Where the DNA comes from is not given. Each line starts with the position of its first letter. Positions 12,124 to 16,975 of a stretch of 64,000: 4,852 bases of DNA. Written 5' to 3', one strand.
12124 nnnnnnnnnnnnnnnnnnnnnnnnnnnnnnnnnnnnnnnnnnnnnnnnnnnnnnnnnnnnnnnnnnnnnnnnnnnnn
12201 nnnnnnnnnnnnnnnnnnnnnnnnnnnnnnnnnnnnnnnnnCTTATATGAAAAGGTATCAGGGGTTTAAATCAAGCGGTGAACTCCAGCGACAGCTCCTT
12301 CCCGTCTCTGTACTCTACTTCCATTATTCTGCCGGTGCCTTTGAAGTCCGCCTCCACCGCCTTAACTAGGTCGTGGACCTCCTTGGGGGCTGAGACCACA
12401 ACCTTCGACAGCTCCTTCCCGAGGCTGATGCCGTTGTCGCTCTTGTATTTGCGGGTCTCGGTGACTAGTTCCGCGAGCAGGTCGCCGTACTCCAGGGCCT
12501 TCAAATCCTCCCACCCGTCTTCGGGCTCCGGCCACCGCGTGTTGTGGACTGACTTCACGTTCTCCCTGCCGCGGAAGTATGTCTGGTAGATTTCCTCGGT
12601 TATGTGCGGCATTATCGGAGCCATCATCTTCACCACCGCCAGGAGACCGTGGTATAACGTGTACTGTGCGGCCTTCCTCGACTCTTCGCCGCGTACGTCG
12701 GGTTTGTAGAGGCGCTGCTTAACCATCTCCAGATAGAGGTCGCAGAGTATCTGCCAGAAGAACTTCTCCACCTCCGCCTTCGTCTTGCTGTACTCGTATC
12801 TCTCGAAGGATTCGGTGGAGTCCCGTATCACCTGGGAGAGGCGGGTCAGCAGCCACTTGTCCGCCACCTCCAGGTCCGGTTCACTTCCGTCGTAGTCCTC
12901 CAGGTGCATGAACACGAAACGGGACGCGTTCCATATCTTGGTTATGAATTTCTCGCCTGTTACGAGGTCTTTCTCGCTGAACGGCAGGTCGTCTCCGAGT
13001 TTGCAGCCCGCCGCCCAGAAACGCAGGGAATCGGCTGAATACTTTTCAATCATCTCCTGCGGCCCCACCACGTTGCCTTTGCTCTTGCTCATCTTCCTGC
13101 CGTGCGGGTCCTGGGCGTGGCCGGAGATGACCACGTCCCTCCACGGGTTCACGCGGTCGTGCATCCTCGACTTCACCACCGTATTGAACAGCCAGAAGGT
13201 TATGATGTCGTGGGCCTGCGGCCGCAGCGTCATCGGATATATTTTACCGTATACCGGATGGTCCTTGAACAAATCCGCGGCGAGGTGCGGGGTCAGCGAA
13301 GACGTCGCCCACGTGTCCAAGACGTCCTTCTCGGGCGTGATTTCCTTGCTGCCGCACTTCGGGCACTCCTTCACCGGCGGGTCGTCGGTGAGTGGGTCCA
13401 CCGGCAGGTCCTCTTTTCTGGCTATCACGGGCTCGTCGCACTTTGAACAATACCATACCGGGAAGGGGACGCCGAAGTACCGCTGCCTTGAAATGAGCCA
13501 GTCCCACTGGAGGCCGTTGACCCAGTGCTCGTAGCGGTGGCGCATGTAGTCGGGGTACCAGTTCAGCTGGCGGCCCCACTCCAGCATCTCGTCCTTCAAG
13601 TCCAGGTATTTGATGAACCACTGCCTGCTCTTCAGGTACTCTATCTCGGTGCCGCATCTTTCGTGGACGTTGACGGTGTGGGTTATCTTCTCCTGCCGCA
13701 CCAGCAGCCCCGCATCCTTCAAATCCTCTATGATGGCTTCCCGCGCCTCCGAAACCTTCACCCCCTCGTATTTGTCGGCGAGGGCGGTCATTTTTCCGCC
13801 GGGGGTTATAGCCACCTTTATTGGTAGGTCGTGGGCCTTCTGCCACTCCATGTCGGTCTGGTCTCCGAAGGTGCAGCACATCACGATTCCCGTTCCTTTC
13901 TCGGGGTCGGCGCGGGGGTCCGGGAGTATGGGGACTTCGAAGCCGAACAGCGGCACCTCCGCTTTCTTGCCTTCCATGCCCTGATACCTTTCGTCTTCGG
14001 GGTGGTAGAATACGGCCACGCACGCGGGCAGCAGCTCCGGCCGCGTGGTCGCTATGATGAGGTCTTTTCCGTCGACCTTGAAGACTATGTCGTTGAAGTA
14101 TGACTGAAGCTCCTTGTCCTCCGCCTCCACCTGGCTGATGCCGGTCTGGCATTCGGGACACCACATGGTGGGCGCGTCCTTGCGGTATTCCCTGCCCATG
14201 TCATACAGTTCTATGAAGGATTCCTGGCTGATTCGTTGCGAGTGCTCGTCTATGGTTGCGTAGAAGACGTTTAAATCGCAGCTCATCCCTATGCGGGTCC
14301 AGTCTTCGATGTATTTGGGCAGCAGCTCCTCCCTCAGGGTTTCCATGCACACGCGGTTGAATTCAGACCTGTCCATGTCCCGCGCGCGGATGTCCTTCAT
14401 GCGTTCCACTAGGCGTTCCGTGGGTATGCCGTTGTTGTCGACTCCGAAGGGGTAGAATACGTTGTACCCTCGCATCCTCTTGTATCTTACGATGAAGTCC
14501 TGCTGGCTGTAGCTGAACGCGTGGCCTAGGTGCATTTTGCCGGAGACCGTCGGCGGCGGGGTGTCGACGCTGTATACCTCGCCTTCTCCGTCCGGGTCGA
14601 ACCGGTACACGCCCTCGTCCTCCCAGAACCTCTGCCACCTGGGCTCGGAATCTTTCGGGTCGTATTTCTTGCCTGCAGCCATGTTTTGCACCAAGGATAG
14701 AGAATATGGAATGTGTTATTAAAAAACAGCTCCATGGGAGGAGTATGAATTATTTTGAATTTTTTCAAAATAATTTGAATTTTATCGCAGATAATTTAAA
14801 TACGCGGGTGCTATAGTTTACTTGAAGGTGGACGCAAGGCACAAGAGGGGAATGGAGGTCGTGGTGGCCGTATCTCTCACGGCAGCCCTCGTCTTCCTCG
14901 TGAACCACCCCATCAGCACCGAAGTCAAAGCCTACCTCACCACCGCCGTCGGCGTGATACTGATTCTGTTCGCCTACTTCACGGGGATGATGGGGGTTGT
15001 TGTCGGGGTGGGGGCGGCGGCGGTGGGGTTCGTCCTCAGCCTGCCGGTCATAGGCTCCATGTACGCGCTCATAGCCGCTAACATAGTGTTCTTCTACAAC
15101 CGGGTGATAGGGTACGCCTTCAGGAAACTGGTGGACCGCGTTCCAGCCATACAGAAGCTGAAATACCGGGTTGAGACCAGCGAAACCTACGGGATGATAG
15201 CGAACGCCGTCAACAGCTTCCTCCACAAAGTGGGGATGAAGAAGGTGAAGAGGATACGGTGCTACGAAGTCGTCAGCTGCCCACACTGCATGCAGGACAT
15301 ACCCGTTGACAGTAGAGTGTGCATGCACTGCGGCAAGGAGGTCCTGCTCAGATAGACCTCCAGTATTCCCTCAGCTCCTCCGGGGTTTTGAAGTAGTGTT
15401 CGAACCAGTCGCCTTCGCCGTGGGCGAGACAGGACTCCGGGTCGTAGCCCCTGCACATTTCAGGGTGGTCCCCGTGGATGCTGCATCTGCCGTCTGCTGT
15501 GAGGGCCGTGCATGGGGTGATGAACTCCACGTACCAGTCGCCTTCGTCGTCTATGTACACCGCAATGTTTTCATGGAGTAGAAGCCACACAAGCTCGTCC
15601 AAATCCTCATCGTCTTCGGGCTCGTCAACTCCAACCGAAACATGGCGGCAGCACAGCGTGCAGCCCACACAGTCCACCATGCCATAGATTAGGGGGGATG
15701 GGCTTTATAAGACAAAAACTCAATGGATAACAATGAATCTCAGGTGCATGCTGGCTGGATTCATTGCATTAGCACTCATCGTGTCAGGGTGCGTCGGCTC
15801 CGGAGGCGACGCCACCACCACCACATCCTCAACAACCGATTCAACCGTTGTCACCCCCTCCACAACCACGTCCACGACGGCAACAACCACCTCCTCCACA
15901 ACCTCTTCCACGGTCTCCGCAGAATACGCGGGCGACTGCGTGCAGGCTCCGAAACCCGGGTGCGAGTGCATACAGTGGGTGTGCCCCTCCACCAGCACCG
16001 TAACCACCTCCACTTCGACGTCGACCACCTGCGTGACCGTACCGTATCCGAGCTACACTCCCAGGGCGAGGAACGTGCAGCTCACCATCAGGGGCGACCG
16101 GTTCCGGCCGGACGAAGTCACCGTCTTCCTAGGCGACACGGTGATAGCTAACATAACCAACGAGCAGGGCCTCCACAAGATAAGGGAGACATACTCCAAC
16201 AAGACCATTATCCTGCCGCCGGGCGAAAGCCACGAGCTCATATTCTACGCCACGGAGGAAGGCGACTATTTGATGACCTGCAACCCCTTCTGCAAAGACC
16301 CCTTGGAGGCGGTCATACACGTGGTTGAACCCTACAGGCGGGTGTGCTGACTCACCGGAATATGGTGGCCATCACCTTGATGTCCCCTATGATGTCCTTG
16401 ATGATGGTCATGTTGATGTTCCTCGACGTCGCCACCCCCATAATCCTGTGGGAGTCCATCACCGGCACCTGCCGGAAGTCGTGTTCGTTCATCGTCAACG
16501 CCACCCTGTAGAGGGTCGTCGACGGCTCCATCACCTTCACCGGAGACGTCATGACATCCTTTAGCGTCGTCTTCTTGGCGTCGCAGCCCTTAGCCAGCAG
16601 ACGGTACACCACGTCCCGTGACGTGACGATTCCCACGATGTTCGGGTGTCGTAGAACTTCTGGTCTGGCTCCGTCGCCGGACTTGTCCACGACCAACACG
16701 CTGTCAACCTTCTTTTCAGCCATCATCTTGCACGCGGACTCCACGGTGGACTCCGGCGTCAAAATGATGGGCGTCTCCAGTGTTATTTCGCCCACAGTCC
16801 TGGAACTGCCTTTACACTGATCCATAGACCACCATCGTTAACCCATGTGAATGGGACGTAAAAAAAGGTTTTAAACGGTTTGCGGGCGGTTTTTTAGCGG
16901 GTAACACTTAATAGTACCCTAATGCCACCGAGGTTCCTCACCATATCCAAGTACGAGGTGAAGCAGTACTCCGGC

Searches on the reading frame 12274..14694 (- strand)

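Call 16: search_protein_families(library=pfam, proteins=[window:12274-14694:-], max_evalue=0.0001)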
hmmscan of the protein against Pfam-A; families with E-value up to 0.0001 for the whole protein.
window:12274-14694:- (807 aa): 4 families
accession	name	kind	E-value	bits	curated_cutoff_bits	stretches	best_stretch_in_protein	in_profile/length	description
PF00133.28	tRNA-synt_1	-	1.6e-82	278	22.7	1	20-571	2-412/414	tRNA synthetases class I (I, L, M and V)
PF08264.19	Anticodon_1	-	1.2e-38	132.8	25.1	1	612-765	1-147/148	Anticodon-binding domain of tRNA ligase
PF09334.17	tRNA-synt_1g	-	8.4e-24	84.5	20.1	2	43-184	3-128/391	tRNA synthetases class I (M)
PF01406.26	tRNA-synt_1e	-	1e-07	32.1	27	0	531-578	250-297/301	tRNA synthetases class I (C) catalytic domain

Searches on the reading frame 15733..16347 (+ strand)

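Call 53: search_protein_families(library=pfam, proteins=[window:15733-16347:+], max_evalue=0.001)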
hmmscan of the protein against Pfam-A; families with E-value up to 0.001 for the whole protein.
window:15733-16347:+ (205 aa): 2 families
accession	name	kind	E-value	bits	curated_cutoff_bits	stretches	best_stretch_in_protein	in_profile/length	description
PF13473.12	Cupredoxin_1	-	0.00032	21.1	27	1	109-189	17-97/104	Cupredoxin-like domain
PF21827.1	New_glue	-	0.00096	19.3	31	0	1-61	1-63/94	New glue protein family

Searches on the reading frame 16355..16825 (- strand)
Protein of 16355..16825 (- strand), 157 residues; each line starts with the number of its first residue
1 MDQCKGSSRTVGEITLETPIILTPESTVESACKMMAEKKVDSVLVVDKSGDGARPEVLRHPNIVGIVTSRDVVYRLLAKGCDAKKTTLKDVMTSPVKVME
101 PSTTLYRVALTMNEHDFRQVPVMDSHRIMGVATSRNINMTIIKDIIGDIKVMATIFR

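Call 53: search_protein_families(library=pfam, proteins=[window:16355-16825:-], max_evalue=0.001)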
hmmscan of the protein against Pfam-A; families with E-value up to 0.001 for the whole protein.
window:16355-16825:- (157 aa): 1 family
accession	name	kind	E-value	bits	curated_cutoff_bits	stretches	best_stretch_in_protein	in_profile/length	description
PF00571.33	CBS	-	3.5e-18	66.1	24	2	89-137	2-51/57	CBS domain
